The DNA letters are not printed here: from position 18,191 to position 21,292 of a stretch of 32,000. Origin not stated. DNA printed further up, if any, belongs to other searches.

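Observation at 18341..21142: Mrr-nuclease / STAND NTPase / winged-helix 933-aa protein in a low-GC island: candidate single-gene (Avs-like) defence system with an unrecognised C-terminal sensor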

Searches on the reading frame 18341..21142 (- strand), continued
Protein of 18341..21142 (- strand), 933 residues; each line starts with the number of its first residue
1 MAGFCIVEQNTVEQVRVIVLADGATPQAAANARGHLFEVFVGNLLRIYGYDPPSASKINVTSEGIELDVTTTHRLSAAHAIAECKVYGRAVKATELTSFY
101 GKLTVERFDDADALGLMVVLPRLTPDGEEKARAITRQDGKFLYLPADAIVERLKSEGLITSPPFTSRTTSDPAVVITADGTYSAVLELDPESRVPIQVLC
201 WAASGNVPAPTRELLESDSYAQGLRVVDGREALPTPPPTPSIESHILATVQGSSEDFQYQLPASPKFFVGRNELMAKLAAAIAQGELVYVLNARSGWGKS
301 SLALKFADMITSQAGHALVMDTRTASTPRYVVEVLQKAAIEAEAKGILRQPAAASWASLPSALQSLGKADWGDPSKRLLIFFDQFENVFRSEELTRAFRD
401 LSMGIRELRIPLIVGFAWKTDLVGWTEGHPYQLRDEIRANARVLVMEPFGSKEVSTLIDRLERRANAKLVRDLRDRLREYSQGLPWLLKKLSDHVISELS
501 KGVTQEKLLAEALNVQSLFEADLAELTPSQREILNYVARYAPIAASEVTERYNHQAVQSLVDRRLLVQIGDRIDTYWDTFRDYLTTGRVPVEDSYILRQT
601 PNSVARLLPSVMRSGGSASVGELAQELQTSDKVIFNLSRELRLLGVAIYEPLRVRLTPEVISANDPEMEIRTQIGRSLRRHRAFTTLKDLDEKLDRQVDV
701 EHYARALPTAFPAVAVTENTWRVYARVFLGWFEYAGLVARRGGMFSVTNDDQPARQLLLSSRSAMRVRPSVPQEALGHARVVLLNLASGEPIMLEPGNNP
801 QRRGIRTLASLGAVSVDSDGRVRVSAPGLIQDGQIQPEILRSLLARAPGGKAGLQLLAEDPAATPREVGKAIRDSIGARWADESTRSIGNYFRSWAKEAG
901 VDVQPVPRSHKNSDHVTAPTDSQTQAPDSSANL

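Call 17: find_related_loci(query=A2, collection=genome_contigs, flank=10000)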
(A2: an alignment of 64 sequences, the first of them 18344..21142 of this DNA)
Query A2 (933 aa) in genome_contigs; peptide patterns used: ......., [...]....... (x = any residue, [..] = any of these).
583 stretches matched a pattern; 173 encode a relative of the query (tblastn E <= 1e-3); the best 80 are kept; 80 distinct loci.
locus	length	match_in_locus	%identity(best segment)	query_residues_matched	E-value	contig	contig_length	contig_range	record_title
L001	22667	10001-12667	57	17-903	0e+0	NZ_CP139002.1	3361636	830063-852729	Frigoribacterium sp. R86507 chromosome, complete genome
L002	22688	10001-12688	56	17-909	0e+0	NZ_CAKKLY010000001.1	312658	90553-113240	Arthrobacter sp. Bi83, whole genome shotgun sequence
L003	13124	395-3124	54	5-911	0e+0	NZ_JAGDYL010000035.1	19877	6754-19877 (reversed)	Leucobacter ruminantium strain A2 Scaffold30_1, whole genome shotgun sequence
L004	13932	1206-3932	54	11-914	0e+0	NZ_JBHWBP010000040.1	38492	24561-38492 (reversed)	Streptomyces sp. NPDC059564 NPDC059564_T45_G8.ctg-0040, whole genome shotgun sequence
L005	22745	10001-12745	51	12-925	0e+0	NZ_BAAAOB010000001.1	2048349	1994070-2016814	Leucobacter iarius strain JCM 14736 sequence01, whole genome shotgun sequence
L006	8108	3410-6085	50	17-908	0e+0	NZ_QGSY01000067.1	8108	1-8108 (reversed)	Micromonospora arida strain LB32 NODE_230_length_8108_cov_12.888_ID_459, whole genome shotgun sequence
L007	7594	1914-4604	49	11-915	0e+0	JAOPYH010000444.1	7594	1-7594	MAG: Streptosporangiaceae bacterium isolate RYN_222 scaffold_87500, whole genome shotgun sequence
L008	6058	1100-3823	47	7-918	0e+0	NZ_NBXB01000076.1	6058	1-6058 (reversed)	Subtercola boreus strain P27479 contig00076, whole genome shotgun sequence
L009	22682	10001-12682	50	12-903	0e+0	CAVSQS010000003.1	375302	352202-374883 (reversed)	MAG: uncultured Actinomycetota bacterium isolate MFD05684.bin.3.129 genome assembly, contig: contig_30047, whole genome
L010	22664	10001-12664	50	12-901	0e+0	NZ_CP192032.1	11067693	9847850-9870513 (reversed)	Dactylosporangium sp. CS-033363 chromosome, complete genome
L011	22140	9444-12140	47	17-920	0e+0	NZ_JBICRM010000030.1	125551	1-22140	Nonomuraea sp. M3C6 M3C6_contig_30, whole genome shotgun sequence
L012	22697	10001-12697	48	12-904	0e+0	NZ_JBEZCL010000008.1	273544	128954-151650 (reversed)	Streptomyces sp. NPDC040750 NPDC040750_33_G4.ctg-0008, whole genome shotgun sequence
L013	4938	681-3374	48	9-903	0e+0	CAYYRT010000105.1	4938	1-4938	MAG TPA_asm: uncultured Acidimicrobiaceae bacterium isolate binchicken_co31_95 genome assembly, contig: k141_2019304, wh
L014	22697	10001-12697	48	12-904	0e+0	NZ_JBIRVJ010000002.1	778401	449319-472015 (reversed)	Streptomyces sp. NPDC020422 NPDC020422_162_B6.ctg-0002, whole genome shotgun sequence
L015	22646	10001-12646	47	17-901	0e+0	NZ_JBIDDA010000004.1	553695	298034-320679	Micromonospora sp. NPDC047670 NPDC047670_372_H2.ctg-0004, whole genome shotgun sequence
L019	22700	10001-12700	48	3-901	0e+0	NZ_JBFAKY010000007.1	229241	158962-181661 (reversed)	Promicromonospora sp. NPDC050249 NPDC050249_119_B1.ctg-0007, whole genome shotgun sequence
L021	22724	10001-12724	45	6-903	0e+0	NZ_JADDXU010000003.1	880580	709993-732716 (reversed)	Streptomyces justiciae strain 3R004 3, whole genome shotgun sequence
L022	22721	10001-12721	44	7-903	0e+0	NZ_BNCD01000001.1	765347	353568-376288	Streptomyces sulfonofaciens strain JCM 5069 sequence001, whole genome shotgun sequence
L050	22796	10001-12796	29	19-925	6e-112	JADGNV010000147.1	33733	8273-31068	MAG: Candidatus Aminicenantes bacterium isolate Chersky_507 k127_19003204, whole genome shotgun sequence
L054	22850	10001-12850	29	16-933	6e-109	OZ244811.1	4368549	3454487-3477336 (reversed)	MAG: Dehalococcoidia bacterium isolate b7f49ae4-3fbc-41ae-8be2-2126f258b055 genome assembly, chromosome: 1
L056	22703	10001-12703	28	21-901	3e-112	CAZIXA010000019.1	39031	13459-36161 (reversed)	MAG TPA_asm: uncultured Clostridia bacterium isolate SRP323688_co1_183 genome assembly, contig: NODE_1899_length_39031_c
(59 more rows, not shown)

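Call 25: predict_structure(alignment_id=A2)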
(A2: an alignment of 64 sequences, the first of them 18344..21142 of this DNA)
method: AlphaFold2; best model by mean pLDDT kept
length: 933 residues; sequences in the alignment: 64
mean_pLDDT: 86.6   pTM: 0.70
mean pLDDT of the five models: 86.6, 86.0, 84.2, 83.6, 82.1
residues with pLDDT >= 90: 547; 70-90: 300; 50-70: 38; < 50: 48
segments of 3 or more residues with pLDDT < 50: 1-12, 422-427, 568-573, 910-933
pLDDT, mean of each block of 10 residues (from residue 1): 30 74 91 94 93 90 90 95 90 94 96 95 90 96 94 94 89 95 94 92 94 94 91 62 79 89 92 94 95 87 97 96 88 96 96 93 94 93 88 91 90 90 51 87 90 92 93 84 86 91 85 81 90 88 69 80 64 62 77 75 90 93 91 87 87 91 91 90 90 89 91 82 95 92 87 77 78 91 89 87 92 87 89 91 93 96 96 90 93 95 79 41 39 37
secondary structure, 60 per line:
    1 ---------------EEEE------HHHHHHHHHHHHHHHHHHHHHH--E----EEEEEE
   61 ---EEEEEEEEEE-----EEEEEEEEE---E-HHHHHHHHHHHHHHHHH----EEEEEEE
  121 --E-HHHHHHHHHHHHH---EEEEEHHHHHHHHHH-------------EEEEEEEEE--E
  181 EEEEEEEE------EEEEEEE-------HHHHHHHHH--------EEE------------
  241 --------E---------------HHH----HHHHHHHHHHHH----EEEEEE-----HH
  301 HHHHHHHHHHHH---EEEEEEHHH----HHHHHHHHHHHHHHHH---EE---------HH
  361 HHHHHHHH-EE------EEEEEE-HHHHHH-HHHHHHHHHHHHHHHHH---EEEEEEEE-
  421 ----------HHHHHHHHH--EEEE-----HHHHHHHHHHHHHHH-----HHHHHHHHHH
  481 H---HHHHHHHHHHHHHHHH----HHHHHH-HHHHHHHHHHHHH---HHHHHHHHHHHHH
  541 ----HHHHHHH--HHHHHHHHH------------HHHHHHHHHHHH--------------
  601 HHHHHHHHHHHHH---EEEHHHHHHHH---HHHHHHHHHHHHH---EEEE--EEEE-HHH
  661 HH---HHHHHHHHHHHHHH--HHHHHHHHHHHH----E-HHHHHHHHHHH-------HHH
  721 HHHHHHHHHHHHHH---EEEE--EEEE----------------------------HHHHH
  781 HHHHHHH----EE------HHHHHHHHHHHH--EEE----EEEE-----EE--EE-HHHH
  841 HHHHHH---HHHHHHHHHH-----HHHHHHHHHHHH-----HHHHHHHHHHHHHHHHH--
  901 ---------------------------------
elements in order (helices of 4 or more, strands of 3 or more residues): E16-19 H26-47 E55-60 E64-73 E79-87 H93-109 E114-120 H125-137 E141-145 H146-155 E169-177 E180-188 E195-201 H209-217 E226-228 H272-283 E288-293 H299-312 E316-321 H329-344 H359-368 E378-383 H385-390 H392-408 E412-419 H431-439 E442-445 H451-465 H471-481 H485-500 H505-510 H512-524 H528-540 H545-551 H554-562 H575-586 H601-613 E617-619 H620-627 H631-643 E647-650 E653-656 H658-662 H666-679 H682-693 H700-710 H718-734 E738-741 E744-747 H776-787 H800-811 E814-816 E821-824 H837-846 H850-859 H865-876 H882-898

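Call 27: fold_search(model_id=the predicted structure, library=pdb)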
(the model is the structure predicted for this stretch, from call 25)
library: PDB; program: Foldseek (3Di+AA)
matches with E <= 10: 1602; with E <= 0.001: 252
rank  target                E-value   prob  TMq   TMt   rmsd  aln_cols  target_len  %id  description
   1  1in4                  3.3e-08  1.00  0.20  0.57  16.6       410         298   13  THERMOTOGA MARITIMA RUVB HOLLIDAY JUNCTION BRANCH MIGRATION MOTOR (released 2001-08-08)
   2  1in5                  5.7e-08  1.00  0.20  0.55  16.2       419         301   12  THERMOGOTA MARITIMA RUVB A156S MUTANT (released 2001-08-08)
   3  8efv_C                5.7e-08  1.00  0.20  0.55  14.8       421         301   15  Structure of single homo-hexameric Holliday junction ATP-dependent DNA helicase RuvB motor (released 2023-05-10)
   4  8efv_A                7.3e-08  1.00  0.19  0.53  14.8       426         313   14  Structure of single homo-hexameric Holliday junction ATP-dependent DNA helicase RuvB motor (released 2023-05-10)
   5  1w5t_A                1.0e-07  1.00  0.20  0.43   9.7       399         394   13  Structure of the Aeropyrum Pernix ORC2 protein (ADPNP-ADP complexes) (released 2004-10-05)
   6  1in8                  1.1e-07  1.00  0.20  0.55  16.6       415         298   13  THERMOTOGA MARITIMA RUVB T158V (released 2001-08-08)
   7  1in6                  1.3e-07  1.00  0.18  0.51  19.0       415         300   13  THERMOTOGA MARITIMA RUVB K64R MUTANT (released 2001-08-08)
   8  7pbl_C                1.4e-07  1.00  0.18  0.50  16.7       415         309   12  RuvAB branch migration motor complexed to the Holliday junction - RuvB AAA+ state s1 [t2 dataset] (released 2022-09-14)
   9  2qen                  2.1e-07  1.00  0.24  0.57   7.5       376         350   15  The walker-type atpase paby2304 of pyrococcus abyssi (released 2008-07-01)
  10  1in7                  2.2e-07  1.00  0.20  0.56  16.3       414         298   12  THERMOTOGA MARITIMA RUVB R170A (released 2001-08-08)
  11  8efy_C                2.4e-07  1.00  0.19  0.50  15.0       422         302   14  Structure of double homo-hexameric AAA+ ATPase RuvB motors (released 2023-05-10)
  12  7pbl_A                3.1e-07  1.00  0.19  0.52  15.5       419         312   12  RuvAB branch migration motor complexed to the Holliday junction - RuvB AAA+ state s1 [t2 dataset] (released 2022-09-14)
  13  8efy_K                3.5e-07  1.00  0.20  0.54  14.6       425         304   15  Structure of double homo-hexameric AAA+ ATPase RuvB motors (released 2023-05-10)
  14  8s0e_G                5.4e-07  1.00  0.20  0.51  16.2       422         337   11  H. sapiens OCCM bound to double stranded DNA (released 2024-10-02)
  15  2v1u_A                5.7e-07  1.00  0.21  0.46  18.4       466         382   12  STRUCTURE OF THE AEROPYRUM PERNIX ORC1 PROTEIN IN COMPLEX WITH DNA (released 2007-09-18)
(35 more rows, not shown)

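Call 32: find_encoding_contigs(protein=P0025, flank=10000, max_places=2)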
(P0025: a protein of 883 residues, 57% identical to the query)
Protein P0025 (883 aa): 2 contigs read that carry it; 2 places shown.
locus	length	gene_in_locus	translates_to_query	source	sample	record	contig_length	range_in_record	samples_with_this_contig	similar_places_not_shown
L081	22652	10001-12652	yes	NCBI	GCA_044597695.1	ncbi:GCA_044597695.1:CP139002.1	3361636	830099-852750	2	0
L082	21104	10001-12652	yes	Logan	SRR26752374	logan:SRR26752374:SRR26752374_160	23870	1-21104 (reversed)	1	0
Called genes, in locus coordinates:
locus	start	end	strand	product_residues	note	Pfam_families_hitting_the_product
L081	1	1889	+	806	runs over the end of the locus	PF00580:UvrD-helicase, PF13245:AAA_19, PF13361:UvrD_C, PF13538:UvrD_C_2, PF21196:PcrA_UvrD_tudor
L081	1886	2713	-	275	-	PF00498:FHA (weak)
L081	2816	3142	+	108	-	-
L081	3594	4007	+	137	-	-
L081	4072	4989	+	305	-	-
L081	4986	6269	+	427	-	-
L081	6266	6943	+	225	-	PF00005:ABC_tran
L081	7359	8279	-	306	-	PF01844:HNH (weak)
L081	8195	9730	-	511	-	PF00005:ABC_tran (faint), PF13175:AAA_15 (weak), PF13304:AAA_21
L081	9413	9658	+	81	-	-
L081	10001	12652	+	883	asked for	PF04471:Mrr_cat (weak), PF20703:nSTAND1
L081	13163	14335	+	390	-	PF13289:SIR2_2 (weak)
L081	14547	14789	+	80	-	-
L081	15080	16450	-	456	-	-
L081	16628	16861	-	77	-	-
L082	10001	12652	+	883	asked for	PF04471:Mrr_cat (weak), PF20703:nSTAND1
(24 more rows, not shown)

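Call 40: find_encoding_contigs(protein=P0013, flank=10000, max_places=1)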
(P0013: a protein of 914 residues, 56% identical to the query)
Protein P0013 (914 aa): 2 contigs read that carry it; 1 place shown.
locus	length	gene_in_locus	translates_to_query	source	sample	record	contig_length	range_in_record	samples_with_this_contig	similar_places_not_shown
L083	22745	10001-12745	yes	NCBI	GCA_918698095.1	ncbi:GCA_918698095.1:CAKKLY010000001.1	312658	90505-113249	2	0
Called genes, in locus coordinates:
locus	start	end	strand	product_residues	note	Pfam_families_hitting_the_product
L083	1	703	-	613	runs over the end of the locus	PF14311:DUF4379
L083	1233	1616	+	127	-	-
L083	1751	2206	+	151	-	-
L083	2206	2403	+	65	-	-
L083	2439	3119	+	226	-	-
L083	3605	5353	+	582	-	-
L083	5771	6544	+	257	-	PF22507:DUF6994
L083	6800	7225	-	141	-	PF00239:Resolvase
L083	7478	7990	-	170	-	PF00436:SSB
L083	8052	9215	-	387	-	PF08401:ArdcN (weak), PF06114:Peptidase_M78 (weak)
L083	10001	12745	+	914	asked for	PF04471:Mrr_cat (weak), PF20703:nSTAND1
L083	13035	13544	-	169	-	-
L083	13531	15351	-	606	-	PF02534:T4SS-DNA_transf, PF10412:TrwB_AAD_bind (faint), PF12696:TraG-D_C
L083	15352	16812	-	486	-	-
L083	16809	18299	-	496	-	-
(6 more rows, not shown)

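Call 46: list_cluster_members(proteins=[P0001, P0005, P0017, P0053, P0079, P0114, P0104])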
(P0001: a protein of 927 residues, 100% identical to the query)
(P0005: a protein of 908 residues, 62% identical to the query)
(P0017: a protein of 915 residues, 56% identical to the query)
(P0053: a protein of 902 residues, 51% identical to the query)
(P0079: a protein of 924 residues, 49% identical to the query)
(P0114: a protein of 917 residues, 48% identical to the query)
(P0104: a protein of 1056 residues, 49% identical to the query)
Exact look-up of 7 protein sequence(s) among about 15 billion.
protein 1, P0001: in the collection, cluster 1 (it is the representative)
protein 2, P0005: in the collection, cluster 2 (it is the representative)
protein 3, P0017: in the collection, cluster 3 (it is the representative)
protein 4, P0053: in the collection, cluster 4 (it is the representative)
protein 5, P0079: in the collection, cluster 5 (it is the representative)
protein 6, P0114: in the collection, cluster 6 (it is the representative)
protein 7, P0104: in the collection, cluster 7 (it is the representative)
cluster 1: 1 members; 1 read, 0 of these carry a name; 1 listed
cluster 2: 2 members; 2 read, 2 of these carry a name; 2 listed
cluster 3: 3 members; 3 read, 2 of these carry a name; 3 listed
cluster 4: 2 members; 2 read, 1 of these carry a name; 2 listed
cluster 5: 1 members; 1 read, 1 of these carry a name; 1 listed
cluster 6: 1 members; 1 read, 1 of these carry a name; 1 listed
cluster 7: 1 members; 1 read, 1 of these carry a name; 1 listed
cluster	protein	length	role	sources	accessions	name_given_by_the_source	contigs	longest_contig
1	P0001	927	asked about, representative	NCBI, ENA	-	-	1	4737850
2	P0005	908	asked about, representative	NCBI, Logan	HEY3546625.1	MAG TPA: restriction endonuclease [Propionicimonas sp.]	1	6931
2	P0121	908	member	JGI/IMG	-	hypothetical protein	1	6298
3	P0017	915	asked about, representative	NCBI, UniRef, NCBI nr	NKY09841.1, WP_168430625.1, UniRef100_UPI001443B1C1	restriction endonuclease [Cellulomonas hominis] | nSTAND1 domain-containing NTPase n=1 Tax=Cellulomonas hominis TaxID=156981 ...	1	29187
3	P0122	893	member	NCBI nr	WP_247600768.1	restriction endonuclease [Cellulomonas hominis]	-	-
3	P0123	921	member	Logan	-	-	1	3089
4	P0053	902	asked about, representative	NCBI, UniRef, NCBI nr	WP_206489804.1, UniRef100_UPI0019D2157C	restriction endonuclease [Rhodococcus sp. KRD162] | nSTAND1 domain-containing NTPase n=1 Tax=Rhodococcus sp. KRD162 TaxID=2729725 ...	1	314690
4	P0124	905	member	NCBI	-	-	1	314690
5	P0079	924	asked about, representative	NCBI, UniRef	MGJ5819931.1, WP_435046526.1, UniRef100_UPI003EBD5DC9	nSTAND1 domain-containing NTPase [Paludibaculum fermentans] | nSTAND1 domain-containing NTPase n=1 Tax=Paludibaculum fermentans TaxID=1473598 ...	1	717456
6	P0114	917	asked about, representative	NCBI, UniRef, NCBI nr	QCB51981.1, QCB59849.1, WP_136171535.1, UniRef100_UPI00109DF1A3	hypothetical protein E5720_16470 [Rhodococcus sp. PAMC28707] | nSTAND1 domain-containing NTPase n=1 Tax=unclassified Rhodococcus (in: high G+C ... | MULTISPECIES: restriction endonuclease [unclassified Rhodococcus (in: high G+C ...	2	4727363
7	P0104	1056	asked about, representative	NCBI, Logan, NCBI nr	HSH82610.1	MAG TPA: restriction endonuclease [Herpetosiphonaceae bacterium] | restriction endonuclease [Herpetosiphonaceae bacterium]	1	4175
